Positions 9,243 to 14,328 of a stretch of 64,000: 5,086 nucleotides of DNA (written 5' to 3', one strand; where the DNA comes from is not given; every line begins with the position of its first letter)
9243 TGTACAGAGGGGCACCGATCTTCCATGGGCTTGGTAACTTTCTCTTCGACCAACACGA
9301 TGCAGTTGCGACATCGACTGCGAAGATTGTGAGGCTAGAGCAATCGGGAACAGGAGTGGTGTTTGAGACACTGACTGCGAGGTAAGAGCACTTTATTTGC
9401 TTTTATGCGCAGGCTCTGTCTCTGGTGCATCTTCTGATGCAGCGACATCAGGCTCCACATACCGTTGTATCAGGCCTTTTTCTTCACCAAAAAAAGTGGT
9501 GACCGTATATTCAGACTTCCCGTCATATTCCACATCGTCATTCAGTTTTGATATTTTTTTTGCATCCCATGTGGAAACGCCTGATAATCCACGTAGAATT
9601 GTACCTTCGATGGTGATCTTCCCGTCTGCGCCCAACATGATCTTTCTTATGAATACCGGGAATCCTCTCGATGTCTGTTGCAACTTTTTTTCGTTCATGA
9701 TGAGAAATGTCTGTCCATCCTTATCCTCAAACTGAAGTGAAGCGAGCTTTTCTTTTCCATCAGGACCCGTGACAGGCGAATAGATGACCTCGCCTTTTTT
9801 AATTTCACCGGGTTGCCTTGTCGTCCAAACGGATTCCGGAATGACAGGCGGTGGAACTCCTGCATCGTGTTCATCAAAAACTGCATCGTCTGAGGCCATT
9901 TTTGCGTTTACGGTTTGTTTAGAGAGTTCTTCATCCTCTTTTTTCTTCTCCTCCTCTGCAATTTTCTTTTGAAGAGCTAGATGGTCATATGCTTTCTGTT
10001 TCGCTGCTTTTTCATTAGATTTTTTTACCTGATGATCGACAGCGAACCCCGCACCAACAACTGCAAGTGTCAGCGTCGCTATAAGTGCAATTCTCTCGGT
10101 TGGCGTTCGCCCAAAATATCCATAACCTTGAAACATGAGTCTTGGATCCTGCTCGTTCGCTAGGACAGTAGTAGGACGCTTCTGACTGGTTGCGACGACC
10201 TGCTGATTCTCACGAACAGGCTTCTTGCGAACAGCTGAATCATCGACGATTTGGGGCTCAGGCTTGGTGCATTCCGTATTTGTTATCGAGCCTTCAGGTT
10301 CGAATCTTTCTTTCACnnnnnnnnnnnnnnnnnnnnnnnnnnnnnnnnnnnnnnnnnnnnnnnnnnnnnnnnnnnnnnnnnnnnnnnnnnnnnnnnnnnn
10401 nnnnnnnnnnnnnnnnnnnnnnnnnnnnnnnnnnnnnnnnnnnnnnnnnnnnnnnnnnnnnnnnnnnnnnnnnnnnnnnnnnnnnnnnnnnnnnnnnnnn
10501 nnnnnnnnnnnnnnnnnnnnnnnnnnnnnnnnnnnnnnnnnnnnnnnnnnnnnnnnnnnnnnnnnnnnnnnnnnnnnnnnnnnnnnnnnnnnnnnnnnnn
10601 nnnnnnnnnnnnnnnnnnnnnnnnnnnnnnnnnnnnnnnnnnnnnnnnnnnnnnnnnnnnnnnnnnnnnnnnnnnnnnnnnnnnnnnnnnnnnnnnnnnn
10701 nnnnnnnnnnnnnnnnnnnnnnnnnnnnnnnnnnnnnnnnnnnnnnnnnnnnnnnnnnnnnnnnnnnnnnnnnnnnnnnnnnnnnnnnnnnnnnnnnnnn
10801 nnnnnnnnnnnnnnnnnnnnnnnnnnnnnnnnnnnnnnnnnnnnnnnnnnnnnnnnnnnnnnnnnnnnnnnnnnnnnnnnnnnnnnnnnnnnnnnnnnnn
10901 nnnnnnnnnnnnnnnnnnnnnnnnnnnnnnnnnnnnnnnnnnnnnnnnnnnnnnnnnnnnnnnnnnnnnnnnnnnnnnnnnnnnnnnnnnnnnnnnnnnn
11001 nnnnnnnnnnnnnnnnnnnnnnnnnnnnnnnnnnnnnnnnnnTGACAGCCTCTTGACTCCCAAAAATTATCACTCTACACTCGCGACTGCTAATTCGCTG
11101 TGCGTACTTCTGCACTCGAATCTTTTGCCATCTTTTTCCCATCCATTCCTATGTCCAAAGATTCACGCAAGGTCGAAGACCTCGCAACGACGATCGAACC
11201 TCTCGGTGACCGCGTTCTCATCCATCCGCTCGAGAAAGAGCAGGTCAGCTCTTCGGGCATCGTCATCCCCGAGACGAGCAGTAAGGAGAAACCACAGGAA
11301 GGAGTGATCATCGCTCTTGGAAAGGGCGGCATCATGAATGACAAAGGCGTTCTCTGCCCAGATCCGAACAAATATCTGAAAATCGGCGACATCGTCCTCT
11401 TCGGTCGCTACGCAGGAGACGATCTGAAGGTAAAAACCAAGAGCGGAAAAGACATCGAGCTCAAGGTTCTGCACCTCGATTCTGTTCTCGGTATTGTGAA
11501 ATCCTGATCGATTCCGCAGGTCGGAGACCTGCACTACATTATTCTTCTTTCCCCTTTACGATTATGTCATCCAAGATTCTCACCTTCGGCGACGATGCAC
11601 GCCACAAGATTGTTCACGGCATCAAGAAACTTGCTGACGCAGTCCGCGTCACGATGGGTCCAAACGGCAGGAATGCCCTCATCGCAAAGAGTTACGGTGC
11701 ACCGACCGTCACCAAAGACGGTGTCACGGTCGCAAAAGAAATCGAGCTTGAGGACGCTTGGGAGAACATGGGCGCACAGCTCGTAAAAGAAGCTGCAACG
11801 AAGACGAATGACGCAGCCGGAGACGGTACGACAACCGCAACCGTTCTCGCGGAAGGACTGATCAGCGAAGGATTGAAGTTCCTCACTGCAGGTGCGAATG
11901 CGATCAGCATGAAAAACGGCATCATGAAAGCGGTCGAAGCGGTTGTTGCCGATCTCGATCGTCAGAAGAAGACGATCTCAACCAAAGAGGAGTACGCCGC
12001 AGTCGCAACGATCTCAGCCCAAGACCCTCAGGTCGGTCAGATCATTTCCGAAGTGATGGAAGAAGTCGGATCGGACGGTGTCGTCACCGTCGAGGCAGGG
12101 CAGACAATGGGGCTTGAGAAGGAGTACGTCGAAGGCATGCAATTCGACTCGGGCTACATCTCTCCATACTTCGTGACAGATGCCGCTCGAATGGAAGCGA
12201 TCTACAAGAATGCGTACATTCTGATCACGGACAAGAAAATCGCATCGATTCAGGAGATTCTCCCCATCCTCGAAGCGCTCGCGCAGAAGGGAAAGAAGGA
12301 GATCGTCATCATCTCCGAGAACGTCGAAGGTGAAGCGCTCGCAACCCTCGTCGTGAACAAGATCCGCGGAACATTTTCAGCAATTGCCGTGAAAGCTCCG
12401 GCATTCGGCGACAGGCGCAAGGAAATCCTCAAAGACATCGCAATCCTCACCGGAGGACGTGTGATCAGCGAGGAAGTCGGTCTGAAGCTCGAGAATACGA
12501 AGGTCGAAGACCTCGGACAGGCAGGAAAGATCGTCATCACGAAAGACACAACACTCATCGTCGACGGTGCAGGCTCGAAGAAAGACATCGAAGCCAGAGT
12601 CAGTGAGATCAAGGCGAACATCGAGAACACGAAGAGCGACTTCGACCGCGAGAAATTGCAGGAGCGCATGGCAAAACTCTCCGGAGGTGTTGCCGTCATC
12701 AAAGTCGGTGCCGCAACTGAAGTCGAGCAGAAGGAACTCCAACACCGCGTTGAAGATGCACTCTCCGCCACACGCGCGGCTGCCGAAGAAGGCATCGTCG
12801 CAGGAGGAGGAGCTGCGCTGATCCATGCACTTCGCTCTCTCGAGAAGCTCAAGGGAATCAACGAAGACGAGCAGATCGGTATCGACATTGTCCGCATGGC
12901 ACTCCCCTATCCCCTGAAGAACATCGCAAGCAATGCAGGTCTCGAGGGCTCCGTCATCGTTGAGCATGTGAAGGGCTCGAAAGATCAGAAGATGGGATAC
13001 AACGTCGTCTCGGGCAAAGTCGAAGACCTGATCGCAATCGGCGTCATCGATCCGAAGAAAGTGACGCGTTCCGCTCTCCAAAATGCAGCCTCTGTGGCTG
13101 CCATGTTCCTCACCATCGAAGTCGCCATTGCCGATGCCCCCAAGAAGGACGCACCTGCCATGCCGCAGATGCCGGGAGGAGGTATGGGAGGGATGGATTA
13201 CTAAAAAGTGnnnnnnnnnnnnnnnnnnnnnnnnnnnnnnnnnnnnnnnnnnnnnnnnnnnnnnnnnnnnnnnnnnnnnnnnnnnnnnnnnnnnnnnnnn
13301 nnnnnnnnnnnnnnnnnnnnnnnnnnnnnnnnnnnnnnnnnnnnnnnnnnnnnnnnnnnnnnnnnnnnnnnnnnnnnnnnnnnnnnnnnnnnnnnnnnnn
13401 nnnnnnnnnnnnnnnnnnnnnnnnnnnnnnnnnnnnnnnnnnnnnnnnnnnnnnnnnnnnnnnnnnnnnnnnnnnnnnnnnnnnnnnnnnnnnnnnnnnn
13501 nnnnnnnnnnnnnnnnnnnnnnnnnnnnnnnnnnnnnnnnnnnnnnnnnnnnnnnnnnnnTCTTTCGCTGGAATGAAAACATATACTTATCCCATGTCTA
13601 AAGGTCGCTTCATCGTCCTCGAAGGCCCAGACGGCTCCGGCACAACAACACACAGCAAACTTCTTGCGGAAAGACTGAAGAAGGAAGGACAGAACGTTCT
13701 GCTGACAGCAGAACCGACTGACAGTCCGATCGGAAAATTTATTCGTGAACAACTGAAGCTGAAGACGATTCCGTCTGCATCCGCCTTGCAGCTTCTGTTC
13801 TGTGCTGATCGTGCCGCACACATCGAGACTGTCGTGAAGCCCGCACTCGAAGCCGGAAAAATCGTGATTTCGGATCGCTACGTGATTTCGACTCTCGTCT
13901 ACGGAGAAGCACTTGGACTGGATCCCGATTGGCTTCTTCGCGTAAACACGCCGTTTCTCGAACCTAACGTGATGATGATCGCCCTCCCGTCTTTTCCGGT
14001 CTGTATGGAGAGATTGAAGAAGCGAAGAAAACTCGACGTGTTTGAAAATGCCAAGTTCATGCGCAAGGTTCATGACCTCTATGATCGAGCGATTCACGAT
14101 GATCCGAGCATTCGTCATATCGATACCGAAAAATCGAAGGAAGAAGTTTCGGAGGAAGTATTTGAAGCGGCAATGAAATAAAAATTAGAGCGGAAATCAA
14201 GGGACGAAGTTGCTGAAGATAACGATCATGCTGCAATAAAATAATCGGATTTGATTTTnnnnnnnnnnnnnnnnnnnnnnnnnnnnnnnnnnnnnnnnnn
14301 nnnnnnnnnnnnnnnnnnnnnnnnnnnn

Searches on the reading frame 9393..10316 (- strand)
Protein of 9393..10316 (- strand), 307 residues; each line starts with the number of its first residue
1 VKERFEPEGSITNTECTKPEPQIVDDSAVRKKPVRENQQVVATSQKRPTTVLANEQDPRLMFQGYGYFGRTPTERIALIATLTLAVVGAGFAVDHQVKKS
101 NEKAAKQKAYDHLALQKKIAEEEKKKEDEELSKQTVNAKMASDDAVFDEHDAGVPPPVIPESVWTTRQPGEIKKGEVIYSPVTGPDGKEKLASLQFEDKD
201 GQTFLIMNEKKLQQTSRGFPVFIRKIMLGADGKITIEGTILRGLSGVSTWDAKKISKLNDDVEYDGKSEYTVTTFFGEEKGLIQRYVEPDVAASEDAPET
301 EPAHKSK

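Call 33: search_protein_families(library=pfam, proteins=[window:9393-10316:-], max_evalue=0.001)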
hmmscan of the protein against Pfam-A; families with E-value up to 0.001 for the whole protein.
window:9393-10316:- (307 aa): 0 families

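Call 70: search_protein_families(library=pfam, proteins=[window:9393-10316:-], max_evalue=1)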
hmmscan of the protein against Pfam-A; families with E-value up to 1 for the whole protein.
window:9393-10316:- (307 aa): 3 families
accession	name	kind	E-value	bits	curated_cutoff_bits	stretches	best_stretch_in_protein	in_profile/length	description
PF05680.17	ATP-synt_E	-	0.0012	19.3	22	1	87-143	22-78/83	ATP synthase E chain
PF05416.18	Peptidase_C37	-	0.03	13.3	20.2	1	79-142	169-232/535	Southampton virus-type processing peptidase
PF20570.3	DUF6779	-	0.085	14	28.1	1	75-136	2-66/108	Domain of unknown function (DUF6779)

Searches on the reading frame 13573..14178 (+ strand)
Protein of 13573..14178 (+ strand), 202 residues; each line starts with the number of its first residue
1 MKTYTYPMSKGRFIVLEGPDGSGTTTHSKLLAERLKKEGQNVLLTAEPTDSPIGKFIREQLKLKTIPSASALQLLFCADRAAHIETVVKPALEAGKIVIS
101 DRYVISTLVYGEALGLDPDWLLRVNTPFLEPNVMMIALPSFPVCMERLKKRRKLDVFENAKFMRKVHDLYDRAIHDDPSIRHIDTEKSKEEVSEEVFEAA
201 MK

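Call 14: search_protein_families(library=ncbifam, proteins=[window:13573-14178:+], max_evalue=0.01)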
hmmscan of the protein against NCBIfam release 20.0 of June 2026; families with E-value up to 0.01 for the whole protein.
window:13573-14178:+ (202 aa): 4 families
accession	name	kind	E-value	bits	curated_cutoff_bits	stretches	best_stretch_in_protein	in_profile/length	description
TIGR00041.1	DTMP_kinase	equivalog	1e-45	155.9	83.25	1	8-196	1-196/196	dTMP kinase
NF005923.0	PRK07933.1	equivalog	2.4e-10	40.2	193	1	13-113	2-106/213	dTMP kinase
NF005250.0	PRK06761.1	equivalog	0.0055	15.8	270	1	12-48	4-40/282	hypothetical protein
NF003012.0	PRK03839.1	equivalog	0.0061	16.6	152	0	14-39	3-28/180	putative kinase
